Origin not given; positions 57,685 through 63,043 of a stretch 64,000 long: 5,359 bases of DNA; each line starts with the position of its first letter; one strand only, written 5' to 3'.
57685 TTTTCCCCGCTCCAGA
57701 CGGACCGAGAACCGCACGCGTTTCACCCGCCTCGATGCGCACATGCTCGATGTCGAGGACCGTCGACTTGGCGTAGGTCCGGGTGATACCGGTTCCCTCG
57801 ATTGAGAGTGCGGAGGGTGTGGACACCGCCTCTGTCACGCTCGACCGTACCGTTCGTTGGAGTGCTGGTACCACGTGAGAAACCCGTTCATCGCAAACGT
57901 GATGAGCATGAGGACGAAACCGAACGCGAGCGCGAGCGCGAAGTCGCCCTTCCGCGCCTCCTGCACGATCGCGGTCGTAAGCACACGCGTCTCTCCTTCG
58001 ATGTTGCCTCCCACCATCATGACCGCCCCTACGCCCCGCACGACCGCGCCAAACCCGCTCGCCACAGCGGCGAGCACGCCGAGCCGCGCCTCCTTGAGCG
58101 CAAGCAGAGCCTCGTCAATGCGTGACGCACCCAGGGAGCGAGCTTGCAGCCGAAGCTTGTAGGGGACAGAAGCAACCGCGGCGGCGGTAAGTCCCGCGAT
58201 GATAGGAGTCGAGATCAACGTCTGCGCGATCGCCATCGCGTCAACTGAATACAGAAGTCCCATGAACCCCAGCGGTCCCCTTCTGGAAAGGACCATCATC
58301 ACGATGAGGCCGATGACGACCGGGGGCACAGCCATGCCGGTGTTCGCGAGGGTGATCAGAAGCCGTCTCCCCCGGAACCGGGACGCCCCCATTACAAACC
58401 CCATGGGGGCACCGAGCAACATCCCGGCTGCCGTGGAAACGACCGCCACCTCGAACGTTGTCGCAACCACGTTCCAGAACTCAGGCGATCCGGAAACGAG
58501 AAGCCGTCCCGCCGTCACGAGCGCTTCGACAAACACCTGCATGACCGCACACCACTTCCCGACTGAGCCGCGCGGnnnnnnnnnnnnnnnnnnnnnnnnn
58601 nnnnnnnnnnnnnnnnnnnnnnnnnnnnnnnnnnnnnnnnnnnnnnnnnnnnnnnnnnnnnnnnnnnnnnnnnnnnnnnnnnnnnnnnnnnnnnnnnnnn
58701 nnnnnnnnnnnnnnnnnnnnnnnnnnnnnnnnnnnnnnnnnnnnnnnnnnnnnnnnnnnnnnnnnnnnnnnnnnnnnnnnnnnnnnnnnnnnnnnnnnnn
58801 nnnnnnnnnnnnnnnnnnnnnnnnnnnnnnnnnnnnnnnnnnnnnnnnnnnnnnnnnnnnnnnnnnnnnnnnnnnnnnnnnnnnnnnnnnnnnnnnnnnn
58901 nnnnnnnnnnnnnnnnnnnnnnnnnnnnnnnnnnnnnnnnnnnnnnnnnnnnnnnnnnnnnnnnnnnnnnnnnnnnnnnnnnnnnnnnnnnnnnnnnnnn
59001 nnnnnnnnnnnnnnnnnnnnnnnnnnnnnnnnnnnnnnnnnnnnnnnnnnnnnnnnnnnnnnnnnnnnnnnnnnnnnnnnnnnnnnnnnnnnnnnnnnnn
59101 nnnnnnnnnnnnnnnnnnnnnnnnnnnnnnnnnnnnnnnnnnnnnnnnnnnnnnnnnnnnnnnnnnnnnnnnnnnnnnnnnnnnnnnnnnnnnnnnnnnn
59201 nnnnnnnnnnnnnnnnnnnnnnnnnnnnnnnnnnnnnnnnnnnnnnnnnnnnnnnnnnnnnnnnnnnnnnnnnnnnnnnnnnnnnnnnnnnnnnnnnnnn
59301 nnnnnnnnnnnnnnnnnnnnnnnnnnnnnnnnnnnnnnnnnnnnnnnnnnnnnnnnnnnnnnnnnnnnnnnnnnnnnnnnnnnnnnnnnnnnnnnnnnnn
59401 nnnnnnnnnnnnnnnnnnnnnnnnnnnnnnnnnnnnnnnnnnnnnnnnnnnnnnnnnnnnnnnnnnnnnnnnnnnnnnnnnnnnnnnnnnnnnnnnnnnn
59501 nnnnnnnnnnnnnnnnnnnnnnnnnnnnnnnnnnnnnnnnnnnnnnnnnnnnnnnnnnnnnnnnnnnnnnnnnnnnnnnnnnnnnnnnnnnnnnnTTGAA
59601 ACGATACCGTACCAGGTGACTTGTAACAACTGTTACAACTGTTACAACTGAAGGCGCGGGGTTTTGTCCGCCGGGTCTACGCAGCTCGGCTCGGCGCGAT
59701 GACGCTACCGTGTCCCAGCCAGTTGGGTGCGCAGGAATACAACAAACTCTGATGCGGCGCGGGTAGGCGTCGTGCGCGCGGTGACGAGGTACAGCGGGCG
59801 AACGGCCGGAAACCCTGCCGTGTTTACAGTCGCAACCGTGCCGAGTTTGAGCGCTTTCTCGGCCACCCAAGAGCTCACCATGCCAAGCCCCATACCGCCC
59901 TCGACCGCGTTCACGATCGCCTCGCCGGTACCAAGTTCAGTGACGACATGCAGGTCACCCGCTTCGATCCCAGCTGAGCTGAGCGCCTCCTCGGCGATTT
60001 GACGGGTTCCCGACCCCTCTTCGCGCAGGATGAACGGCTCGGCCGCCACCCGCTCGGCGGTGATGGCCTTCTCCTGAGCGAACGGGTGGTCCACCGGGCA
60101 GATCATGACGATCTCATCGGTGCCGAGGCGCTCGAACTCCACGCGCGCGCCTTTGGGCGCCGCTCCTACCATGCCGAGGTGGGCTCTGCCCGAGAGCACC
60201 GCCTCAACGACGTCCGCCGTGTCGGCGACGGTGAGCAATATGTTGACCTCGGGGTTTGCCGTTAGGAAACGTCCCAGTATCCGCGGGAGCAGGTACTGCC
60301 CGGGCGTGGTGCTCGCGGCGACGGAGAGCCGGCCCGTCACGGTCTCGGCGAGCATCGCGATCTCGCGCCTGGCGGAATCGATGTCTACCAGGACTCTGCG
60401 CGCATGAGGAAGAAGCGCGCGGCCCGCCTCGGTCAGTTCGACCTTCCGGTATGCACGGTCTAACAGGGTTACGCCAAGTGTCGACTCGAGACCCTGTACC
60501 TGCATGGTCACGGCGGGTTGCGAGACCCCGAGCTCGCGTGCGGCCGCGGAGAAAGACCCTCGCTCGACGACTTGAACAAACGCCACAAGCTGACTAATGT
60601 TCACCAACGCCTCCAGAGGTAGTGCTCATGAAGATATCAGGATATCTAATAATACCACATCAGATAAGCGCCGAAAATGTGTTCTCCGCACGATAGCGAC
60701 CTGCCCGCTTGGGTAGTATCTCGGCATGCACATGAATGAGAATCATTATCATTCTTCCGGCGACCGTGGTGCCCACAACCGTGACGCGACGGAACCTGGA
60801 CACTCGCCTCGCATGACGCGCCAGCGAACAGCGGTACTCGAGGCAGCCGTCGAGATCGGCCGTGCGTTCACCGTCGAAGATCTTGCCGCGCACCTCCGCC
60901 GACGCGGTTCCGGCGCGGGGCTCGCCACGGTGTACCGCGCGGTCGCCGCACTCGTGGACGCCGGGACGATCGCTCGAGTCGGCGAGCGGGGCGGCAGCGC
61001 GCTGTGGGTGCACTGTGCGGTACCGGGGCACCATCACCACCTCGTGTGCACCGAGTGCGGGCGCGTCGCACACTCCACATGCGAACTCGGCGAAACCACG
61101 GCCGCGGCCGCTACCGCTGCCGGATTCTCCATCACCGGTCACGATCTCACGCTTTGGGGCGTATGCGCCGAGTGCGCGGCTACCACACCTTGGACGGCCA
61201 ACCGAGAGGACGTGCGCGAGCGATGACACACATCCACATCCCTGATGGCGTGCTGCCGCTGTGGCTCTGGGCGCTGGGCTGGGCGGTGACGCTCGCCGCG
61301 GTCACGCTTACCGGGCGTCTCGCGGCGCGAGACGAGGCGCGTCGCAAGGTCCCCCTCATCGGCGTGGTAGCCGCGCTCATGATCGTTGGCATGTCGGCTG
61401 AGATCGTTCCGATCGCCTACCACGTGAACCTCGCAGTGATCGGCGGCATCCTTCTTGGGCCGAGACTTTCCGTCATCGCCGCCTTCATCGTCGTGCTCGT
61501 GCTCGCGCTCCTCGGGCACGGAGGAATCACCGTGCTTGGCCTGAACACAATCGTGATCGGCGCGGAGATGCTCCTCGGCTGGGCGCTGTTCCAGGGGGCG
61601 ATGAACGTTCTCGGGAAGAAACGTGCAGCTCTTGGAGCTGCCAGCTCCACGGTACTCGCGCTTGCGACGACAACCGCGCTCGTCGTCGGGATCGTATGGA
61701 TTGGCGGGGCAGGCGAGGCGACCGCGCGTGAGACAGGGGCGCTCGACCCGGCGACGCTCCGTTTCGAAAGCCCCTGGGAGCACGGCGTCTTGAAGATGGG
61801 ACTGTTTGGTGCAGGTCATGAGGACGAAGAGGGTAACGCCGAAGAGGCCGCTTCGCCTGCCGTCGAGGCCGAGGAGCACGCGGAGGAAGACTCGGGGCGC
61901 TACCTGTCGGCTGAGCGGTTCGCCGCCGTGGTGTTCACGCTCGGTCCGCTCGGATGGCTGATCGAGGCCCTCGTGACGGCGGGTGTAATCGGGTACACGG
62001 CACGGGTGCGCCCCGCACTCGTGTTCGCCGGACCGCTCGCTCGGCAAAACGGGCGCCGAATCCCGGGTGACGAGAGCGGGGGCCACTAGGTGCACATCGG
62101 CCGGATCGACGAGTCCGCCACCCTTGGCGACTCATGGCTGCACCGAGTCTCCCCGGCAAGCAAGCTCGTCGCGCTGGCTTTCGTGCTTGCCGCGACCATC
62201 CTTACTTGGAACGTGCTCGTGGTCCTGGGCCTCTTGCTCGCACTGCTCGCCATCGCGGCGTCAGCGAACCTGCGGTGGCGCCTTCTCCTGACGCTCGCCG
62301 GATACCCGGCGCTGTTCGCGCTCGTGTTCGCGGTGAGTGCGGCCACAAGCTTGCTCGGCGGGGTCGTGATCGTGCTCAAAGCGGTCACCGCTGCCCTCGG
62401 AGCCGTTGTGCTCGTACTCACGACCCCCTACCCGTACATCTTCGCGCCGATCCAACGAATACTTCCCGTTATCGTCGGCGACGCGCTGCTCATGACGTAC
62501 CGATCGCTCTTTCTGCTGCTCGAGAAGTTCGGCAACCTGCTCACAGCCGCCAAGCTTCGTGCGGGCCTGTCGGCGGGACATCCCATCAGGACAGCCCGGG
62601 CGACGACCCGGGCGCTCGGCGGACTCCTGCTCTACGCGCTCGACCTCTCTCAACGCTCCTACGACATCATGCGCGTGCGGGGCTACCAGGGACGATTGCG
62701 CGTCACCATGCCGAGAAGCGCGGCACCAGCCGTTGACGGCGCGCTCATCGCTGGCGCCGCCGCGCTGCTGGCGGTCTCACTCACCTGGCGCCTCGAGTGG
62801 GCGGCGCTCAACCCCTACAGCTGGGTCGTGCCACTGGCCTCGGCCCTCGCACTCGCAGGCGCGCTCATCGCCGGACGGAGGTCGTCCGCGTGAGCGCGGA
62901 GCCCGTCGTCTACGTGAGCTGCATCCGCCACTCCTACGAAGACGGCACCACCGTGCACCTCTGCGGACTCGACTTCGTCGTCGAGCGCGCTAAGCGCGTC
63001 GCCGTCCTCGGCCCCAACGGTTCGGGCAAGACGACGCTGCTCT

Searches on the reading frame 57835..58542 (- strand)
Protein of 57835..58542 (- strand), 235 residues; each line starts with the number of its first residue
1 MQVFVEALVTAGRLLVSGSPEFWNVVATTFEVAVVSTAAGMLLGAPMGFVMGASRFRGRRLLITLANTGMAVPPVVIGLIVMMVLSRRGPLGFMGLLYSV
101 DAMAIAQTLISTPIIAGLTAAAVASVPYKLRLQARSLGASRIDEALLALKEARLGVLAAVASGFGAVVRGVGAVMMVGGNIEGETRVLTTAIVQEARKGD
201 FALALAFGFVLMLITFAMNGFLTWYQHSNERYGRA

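Call 11: search_protein_families(library=pfam, proteins=[window:57835-58542:-], max_evalue=0.001)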
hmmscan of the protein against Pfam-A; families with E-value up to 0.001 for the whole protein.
window:57835-58542:- (235 aa): 1 family
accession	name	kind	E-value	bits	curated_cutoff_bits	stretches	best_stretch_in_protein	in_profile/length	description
PF00528.27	BPD_transp_1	-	1e-13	51.9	26.4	1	44-225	1-178/184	Binding-protein-dependent transport system inner membrane component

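Call 86: search_protein_families(library=ncbifam, proteins=[window:57835-58542:-], max_evalue=0.00001)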
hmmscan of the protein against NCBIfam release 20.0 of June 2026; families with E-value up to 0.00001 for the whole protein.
window:57835-58542:- (235 aa): 12 families
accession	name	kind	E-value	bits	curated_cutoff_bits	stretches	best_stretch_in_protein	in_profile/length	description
NF038017.1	ABC_perm1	subfamily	3.7e-64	216.1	100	1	30-212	2-184/184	ABC transporter permease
NF041773.1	tung_perm_TupB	equivalog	2.3e-48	165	320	1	1-220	1-220/230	tungstate ABC transporter permease TupB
TIGR02141.1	modB_ABC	equivalog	6.2e-26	91.3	182.6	1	29-218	3-198/208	molybdate ABC transporter permease subunit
TIGR01581.1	Mo_ABC_porter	hypoth_equivalog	1.6e-20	73.6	210.3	1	20-217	17-221/225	ABC transporter permease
TIGR00969.1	3a0106s02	subfamily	2.4e-18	66.6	240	1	17-216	54-260/272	sulfate ABC transporter permease subunit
NF006939.0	PRK09421.1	equivalog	8.5e-15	54.8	262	1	20-200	6-194/230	molybdate ABC transporter permease subunit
TIGR02140.1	permease_CysW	equivalog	1.3e-14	54.4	329.1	1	19-216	42-246/261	sulfate ABC transporter permease subunit CysW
TIGR02139.1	permease_CysT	equivalog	5.6e-12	45.8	246.1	1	20-231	46-264/265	sulfate ABC transporter permease subunit CysT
NF008620.0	PRK11602.1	equivalog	4.9e-10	39.1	442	1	20-227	60-277/291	sulfate/thiosulfate ABC transporter permease CysW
NF040839.1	tungstate_WtpB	equivalog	6.8e-10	39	340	1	20-177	40-203/251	tungstate ABC transporter permease WtpB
NF008208.0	PRK10971.1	equivalog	7.4e-09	35.5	415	1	25-219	59-260/277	sulfate/thiosulfate ABC transporter permease CysT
TIGR00974.1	3a0107s02c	equivalog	1.9e-06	27.2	193.45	1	34-225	60-266/272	phosphate ABC transporter permease PstA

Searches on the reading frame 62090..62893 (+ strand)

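Call 11: search_protein_families(library=pfam, proteins=[window:62090-62893:+], max_evalue=0.001)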
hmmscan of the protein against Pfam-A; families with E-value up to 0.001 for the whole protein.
window:62090-62893:+ (267 aa): 1 family
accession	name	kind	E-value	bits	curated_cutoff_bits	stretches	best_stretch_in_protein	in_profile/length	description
PF02361.21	CbiQ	-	1.9e-17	64.1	25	1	14-204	2-213/216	Cobalt transport protein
